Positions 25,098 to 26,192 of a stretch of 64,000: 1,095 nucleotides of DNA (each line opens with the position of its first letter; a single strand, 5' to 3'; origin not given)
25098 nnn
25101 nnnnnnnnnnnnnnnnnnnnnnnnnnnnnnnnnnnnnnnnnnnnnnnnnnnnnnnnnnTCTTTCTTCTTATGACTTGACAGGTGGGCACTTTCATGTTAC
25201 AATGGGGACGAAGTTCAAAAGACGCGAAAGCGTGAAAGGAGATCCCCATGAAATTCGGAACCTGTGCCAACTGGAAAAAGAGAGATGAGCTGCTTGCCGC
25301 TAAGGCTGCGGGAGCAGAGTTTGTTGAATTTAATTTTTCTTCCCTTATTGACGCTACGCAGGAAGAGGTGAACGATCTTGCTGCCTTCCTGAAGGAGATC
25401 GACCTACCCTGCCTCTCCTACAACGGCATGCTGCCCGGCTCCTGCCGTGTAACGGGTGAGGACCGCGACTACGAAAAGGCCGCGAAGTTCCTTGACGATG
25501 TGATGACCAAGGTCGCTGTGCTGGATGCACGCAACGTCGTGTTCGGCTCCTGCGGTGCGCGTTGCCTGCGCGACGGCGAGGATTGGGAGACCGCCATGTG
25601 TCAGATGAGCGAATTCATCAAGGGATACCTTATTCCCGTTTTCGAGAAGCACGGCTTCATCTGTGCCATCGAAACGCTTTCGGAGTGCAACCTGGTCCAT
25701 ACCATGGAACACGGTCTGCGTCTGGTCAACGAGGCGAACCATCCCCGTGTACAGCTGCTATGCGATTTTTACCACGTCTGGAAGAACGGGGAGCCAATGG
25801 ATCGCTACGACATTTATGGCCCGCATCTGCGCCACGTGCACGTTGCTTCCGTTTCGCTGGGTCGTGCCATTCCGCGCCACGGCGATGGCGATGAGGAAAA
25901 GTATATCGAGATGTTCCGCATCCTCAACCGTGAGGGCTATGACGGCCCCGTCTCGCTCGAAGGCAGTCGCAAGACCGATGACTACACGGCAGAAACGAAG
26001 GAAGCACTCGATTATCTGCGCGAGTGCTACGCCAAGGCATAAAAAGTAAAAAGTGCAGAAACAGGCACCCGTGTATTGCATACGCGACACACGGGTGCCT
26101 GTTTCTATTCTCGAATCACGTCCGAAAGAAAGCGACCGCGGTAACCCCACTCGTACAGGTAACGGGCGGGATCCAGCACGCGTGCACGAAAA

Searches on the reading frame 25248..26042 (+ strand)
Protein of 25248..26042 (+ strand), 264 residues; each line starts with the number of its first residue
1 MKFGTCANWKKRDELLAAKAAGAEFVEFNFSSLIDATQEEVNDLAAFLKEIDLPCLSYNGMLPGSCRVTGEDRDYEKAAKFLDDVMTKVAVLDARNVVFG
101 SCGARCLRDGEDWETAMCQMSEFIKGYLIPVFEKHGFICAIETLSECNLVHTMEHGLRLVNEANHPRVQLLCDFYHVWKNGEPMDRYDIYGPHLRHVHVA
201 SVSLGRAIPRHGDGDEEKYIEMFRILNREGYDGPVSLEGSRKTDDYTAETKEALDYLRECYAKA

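Call 24: search_protein_families(library=pfam, max_evalue=0.001, proteins=[window:25248-26042:+])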
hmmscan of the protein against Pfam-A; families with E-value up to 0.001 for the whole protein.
window:25248-26042:+ (264 aa): 1 family
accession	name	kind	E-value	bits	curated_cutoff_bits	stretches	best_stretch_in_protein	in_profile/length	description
PF01261.30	AP_endonuc_2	-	6.2e-31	108.4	31.1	1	17-260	3-249/249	Xylose isomerase-like TIM barrel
